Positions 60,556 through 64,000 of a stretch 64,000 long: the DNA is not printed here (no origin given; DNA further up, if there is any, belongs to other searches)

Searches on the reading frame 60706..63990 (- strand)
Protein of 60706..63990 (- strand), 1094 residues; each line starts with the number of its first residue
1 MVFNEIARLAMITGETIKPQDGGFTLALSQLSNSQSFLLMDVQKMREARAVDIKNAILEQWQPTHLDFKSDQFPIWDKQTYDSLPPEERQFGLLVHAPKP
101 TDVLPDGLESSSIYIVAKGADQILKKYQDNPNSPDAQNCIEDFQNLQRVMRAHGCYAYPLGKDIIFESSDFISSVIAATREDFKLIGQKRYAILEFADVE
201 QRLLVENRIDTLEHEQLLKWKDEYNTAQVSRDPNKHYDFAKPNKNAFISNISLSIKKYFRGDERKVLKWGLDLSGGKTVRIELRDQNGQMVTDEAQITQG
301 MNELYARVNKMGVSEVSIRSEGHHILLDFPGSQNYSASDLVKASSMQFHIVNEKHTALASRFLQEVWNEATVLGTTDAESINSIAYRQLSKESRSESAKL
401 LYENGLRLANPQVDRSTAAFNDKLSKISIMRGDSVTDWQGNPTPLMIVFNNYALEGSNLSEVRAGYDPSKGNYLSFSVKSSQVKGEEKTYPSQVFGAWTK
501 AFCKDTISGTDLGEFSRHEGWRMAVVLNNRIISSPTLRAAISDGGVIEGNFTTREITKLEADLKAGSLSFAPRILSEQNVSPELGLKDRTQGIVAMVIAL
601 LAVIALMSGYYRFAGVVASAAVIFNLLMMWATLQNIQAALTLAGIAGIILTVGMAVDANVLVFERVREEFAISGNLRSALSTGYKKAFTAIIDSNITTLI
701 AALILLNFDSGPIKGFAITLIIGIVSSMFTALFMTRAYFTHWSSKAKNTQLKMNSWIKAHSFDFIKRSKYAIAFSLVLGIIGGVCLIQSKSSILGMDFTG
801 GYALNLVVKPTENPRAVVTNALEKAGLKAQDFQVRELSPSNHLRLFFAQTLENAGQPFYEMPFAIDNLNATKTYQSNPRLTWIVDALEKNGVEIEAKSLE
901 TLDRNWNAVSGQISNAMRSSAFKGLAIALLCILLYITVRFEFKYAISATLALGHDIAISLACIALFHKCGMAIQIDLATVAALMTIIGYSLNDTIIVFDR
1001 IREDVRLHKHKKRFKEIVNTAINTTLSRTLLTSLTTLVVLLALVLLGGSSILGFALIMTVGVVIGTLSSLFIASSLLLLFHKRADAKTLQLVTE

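Call 60: search_protein_families(library=pfam, proteins=[window:60706-63990:-], max_evalue=0.00001)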
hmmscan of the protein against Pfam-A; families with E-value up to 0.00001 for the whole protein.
window:60706-63990:- (1094 aa): 3 families
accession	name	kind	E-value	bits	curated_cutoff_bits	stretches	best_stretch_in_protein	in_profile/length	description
PF02355.23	SecD_SecF_C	-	8.1e-76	254.1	20.5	2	900-1082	12-188/189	Protein export membrane protein SecD/SecF, C-terminal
PF22599.2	SecDF_P1_head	-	2.8e-10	40.5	27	1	449-569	16-113/114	SecDF, P1 head subdomain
PF03176.21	MMPL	-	2.1e-06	27.3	20.5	1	593-737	154-297/333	MMPL family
